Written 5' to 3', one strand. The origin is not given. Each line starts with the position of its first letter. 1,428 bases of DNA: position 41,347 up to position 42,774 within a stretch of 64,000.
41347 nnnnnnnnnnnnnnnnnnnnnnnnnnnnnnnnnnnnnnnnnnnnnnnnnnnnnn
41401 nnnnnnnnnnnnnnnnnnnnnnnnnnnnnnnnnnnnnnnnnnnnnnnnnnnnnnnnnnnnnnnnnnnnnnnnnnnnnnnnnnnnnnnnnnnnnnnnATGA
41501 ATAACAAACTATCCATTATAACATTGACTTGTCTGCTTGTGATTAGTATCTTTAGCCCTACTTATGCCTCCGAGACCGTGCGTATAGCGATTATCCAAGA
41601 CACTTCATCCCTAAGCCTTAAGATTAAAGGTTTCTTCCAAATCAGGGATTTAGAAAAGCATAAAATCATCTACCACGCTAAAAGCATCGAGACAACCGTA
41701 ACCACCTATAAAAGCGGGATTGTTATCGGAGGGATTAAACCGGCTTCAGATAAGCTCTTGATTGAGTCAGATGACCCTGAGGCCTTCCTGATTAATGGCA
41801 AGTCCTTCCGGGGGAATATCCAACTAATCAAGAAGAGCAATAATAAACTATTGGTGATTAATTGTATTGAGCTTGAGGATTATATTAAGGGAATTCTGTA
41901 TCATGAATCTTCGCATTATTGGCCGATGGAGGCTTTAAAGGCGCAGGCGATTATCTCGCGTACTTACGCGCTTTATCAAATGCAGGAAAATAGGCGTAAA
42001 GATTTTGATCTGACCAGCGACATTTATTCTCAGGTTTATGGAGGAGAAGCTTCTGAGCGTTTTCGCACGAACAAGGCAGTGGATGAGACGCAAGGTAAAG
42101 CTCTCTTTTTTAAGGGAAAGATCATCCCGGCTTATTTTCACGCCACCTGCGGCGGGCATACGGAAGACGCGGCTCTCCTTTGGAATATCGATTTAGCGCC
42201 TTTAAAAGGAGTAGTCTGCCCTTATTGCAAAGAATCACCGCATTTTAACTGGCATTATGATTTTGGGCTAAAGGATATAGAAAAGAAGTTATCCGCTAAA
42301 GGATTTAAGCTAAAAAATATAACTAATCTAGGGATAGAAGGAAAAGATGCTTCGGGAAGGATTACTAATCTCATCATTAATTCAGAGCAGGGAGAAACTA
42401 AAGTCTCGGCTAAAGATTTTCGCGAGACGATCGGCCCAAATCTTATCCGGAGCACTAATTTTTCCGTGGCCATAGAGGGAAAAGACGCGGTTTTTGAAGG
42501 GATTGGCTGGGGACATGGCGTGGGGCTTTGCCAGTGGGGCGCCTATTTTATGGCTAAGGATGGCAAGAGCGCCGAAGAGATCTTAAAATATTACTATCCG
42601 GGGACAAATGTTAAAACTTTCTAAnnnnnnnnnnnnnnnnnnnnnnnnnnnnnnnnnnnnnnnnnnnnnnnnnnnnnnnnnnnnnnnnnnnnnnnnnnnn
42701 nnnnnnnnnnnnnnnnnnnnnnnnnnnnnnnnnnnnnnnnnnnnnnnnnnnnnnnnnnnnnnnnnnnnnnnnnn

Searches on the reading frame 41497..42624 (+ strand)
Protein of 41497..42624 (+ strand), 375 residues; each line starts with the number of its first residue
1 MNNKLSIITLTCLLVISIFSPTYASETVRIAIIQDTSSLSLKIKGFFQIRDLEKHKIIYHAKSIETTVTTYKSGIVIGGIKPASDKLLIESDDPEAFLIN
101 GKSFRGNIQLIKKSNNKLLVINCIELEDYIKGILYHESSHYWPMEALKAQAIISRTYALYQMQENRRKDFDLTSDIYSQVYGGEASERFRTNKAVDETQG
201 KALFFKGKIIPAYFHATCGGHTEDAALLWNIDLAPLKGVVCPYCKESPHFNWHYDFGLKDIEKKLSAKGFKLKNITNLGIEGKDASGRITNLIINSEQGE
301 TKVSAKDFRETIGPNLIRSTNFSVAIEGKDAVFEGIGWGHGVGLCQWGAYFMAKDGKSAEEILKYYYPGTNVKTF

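Call 11: search_protein_families(library=pfam, proteins=[window:41497-42624:+], max_evalue=0.01)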
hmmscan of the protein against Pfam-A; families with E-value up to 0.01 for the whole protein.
window:41497-42624:+ (375 aa): 1 family
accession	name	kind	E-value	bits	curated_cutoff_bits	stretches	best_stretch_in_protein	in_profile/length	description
PF08486.15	SpoIID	-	8e-24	84.5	23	1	115-204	2-96/97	Stage II sporulation protein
